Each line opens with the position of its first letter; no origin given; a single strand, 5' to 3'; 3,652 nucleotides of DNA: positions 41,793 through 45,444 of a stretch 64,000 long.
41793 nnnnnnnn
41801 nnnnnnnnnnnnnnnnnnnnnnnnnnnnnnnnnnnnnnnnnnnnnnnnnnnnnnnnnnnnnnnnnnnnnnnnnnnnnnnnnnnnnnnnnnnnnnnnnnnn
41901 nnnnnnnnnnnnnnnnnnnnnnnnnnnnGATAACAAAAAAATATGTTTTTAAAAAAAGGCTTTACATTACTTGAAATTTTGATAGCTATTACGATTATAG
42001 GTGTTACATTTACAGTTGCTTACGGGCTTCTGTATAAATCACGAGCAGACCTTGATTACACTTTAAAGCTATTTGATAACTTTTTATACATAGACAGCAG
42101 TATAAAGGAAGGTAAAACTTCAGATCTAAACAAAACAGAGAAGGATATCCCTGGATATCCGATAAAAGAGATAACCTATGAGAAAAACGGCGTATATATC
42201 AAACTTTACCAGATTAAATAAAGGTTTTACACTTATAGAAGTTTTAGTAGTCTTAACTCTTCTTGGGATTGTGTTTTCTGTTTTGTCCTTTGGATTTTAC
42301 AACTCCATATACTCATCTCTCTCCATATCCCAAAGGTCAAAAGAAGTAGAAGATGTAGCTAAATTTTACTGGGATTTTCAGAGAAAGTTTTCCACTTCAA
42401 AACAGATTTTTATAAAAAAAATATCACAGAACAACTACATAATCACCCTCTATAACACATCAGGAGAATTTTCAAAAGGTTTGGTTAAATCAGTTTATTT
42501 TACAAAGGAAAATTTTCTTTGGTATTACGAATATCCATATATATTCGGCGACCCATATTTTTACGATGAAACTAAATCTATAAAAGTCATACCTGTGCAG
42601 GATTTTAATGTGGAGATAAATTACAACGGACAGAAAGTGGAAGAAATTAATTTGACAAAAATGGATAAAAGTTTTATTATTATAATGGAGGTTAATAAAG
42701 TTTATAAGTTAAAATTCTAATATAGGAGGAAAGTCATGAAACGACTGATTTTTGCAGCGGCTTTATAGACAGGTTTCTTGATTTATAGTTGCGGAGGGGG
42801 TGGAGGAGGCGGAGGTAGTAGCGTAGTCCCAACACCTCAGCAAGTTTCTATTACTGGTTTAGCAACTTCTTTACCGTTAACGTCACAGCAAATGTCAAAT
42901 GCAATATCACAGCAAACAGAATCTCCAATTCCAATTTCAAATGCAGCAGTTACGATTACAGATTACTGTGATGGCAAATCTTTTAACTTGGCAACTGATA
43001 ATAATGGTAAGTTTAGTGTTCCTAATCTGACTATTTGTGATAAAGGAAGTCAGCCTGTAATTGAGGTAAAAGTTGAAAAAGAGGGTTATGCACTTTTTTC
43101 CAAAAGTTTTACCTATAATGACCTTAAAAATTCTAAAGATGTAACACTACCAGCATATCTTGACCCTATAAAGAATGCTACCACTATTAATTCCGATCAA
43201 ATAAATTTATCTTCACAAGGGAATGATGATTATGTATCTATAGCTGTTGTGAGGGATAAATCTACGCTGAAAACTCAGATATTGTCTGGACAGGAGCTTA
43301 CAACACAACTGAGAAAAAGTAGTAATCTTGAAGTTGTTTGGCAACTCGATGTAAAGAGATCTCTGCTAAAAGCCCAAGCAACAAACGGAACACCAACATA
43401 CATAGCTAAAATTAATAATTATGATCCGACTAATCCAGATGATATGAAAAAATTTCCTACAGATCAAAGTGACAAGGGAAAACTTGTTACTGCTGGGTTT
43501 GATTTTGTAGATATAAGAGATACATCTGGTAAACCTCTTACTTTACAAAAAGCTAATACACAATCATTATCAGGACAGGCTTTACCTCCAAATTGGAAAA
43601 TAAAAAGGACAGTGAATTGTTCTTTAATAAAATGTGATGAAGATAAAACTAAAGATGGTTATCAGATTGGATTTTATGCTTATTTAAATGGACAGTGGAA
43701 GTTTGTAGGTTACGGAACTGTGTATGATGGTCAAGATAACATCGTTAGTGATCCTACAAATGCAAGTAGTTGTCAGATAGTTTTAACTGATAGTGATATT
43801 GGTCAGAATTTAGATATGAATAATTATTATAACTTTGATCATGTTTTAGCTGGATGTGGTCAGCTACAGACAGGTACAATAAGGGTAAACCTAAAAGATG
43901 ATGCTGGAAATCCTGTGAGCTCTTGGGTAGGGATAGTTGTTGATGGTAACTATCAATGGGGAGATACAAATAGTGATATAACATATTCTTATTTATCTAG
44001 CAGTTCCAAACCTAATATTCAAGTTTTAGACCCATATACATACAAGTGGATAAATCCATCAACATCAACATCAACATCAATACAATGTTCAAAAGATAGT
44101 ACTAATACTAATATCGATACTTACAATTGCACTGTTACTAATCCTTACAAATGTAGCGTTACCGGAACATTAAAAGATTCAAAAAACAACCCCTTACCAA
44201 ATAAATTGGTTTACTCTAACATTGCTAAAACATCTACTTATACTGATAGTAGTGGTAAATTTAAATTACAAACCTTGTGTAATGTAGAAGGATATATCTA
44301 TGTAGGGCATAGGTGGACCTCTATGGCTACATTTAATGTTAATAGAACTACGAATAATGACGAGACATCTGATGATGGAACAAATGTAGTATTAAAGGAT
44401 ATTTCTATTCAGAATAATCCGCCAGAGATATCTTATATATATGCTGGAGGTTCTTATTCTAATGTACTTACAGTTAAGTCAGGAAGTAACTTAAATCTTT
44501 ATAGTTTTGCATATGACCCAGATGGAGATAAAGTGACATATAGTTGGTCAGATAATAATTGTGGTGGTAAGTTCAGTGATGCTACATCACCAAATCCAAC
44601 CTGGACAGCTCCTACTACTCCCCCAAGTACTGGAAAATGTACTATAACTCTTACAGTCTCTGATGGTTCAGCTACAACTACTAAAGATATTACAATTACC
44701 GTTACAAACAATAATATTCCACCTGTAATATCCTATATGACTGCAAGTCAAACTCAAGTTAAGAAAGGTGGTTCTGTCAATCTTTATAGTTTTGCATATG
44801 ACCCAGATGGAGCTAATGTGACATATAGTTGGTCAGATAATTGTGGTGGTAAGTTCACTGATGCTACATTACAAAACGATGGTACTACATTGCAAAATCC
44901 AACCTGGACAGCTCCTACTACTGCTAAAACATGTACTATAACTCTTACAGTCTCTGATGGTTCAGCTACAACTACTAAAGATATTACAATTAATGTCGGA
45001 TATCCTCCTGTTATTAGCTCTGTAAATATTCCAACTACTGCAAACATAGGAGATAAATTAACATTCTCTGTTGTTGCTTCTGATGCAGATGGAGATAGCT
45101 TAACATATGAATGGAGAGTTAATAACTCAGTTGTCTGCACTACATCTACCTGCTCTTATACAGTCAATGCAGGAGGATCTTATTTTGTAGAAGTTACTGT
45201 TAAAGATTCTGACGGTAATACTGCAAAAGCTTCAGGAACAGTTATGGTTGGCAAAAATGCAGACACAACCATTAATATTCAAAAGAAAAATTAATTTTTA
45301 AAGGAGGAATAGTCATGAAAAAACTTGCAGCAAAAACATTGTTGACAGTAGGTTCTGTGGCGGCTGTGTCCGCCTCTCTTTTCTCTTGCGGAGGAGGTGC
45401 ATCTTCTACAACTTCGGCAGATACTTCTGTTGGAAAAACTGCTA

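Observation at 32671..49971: T2SS island with embedded cargo genes concentrates every frame disruption in the window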

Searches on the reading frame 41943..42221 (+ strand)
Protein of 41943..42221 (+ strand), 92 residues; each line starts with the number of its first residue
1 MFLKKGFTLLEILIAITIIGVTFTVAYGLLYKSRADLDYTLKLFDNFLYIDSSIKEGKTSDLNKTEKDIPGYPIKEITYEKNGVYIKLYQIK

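Call 30: search_protein_families(library=pfam, max_evalue=0.01, proteins=[window:41943-42221:+])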
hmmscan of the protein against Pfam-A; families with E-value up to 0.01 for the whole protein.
window:41943-42221:+ (92 aa): 1 family
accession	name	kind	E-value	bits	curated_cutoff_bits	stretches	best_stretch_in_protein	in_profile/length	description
PF07963.17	N_methyl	-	3e-07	30.2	21.2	1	4-27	4-27/27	Prokaryotic N-terminal methylation motif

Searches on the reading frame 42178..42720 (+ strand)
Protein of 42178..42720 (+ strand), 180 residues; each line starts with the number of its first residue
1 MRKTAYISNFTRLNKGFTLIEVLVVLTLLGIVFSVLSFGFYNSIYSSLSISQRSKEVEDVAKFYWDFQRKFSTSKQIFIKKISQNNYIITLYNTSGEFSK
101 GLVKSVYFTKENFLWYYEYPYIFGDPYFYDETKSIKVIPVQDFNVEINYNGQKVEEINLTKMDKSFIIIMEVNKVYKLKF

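Call 31: search_protein_families(library=pfam, max_evalue=0.01, proteins=[window:42178-42720:+])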
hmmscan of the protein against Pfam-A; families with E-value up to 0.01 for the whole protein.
window:42178-42720:+ (180 aa): 1 family
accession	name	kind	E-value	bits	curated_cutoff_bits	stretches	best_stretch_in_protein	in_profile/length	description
PF07963.17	N_methyl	-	3.3e-08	33.2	21.2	1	13-36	3-26/27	Prokaryotic N-terminal methylation motif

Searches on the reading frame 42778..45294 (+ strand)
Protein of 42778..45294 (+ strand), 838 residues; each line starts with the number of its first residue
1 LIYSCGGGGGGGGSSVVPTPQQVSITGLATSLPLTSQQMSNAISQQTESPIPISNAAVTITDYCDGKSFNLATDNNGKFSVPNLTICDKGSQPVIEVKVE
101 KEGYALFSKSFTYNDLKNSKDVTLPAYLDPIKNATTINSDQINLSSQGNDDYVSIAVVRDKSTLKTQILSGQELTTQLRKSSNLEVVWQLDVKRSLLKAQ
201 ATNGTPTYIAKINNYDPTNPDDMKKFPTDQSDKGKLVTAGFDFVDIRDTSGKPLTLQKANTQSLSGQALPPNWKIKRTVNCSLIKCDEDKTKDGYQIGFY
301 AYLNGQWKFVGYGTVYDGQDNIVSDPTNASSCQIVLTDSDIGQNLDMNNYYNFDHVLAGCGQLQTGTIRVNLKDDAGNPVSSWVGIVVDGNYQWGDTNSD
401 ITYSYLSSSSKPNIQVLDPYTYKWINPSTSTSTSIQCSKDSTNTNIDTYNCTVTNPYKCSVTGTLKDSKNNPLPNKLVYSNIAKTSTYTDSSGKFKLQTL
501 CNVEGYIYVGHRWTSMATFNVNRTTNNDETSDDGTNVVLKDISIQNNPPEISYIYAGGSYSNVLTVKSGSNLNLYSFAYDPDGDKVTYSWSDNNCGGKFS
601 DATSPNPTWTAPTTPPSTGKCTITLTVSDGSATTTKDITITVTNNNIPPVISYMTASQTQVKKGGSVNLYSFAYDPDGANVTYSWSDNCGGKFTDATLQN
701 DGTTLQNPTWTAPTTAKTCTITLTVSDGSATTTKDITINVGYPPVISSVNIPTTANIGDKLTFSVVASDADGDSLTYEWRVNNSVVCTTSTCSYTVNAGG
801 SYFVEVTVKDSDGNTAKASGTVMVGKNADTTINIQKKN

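Call 31: search_protein_families(library=pfam, max_evalue=0.01, proteins=[window:42778-45294:+])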
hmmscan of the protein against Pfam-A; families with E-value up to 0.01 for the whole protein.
window:42778-45294:+ (838 aa): 10 families
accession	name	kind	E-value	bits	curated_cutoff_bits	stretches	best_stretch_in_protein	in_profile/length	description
PF00801.26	PKD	-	8e-16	58.2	23.5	3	752-817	8-74/80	PKD domain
PF22352.2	K319L-like_PKD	-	8.6e-13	48.5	27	3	565-642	6-84/84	K319L-like, PKD domain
PF21027.3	Sde0182_C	-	4.5e-11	43.6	27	1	578-653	9-76/83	Cellulose-binding protein Sde0182, C-terminal domain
PF18911.6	PKD_4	-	2.8e-10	40.5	27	1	743-819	3-80/85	PKD domain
PF17963.7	Big_9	-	4.7e-10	40.7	23.6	3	743-822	3-88/89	Bacterial Ig domain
PF13620.12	CarboxypepD_reg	-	1.1e-08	35.7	32.3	1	51-112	12-68/82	Carboxypeptidase regulatory-like domain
PF13715.12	CarbopepD_reg_2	-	3.2e-06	27.5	32.2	1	461-508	1-49/88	CarboxypepD_reg-like domain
PF13927.12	Ig_3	-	0.00066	20.6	30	0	743-801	1-57/78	Immunoglobulin domain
PF06832.18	BiPBP_C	-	0.0018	18.6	26.8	0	742-817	16-87/90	Penicillin-Binding Protein C-terminus Family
PF16820.11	PKD_3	-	0.004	17.4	26.3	0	756-808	16-66/68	PKD-like domain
